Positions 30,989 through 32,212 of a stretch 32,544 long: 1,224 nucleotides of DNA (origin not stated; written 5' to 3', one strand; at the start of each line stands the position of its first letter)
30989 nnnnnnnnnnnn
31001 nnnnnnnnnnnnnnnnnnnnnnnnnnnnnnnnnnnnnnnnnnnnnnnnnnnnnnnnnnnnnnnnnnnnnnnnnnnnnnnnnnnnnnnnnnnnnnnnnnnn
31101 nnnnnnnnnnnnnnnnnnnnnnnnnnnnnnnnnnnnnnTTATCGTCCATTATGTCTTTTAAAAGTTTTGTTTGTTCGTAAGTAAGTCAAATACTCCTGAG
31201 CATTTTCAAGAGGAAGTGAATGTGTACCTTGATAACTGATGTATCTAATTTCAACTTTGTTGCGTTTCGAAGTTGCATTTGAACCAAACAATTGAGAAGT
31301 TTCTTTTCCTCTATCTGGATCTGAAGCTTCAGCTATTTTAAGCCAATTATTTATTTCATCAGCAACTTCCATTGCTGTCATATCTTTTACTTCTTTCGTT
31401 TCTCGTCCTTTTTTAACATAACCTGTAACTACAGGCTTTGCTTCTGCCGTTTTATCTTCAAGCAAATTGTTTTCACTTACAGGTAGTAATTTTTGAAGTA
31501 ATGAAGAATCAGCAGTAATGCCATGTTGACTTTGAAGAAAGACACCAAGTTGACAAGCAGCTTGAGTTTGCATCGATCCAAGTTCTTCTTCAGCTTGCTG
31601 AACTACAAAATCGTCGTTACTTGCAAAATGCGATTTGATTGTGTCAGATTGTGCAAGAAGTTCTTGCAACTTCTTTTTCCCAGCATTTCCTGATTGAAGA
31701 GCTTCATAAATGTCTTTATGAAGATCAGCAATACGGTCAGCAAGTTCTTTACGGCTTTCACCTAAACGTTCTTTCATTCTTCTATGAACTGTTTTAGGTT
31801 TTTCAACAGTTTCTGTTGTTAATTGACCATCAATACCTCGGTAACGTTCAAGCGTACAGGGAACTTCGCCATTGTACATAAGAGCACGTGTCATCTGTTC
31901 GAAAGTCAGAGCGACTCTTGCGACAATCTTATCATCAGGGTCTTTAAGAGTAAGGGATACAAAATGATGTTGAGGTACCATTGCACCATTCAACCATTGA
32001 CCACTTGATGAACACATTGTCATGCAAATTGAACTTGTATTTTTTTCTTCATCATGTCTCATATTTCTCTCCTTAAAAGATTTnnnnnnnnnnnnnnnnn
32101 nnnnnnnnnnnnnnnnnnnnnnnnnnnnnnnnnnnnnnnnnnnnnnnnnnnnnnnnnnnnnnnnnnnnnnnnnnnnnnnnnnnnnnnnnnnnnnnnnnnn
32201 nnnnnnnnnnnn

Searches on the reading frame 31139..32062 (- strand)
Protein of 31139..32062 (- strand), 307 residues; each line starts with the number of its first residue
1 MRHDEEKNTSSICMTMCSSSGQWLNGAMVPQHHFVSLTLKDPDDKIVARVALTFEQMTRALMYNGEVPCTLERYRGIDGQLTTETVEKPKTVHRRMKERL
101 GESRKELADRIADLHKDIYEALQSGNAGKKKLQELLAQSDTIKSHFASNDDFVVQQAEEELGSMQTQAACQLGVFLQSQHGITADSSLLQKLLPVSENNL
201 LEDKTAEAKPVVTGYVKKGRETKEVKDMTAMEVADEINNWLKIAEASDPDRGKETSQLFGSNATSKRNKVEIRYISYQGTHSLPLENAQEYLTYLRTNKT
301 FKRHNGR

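Call 9: search_protein_families(library=phrogs, proteins=[window:31139-32062:-])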
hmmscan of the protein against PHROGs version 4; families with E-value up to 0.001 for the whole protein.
window:31139-32062:- (307 aa): 1 family
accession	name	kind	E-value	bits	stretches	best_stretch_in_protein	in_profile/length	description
phrog_6452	-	unknown function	1.1e-11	45.7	1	43-172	74-205/236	-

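Call 83: find_encoding_contigs(protein=window:31139-32062:-, flank=10000, max_places=4)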
Protein window:31139-32062:- (307 aa): no gene with exactly this product is on record in the collection.
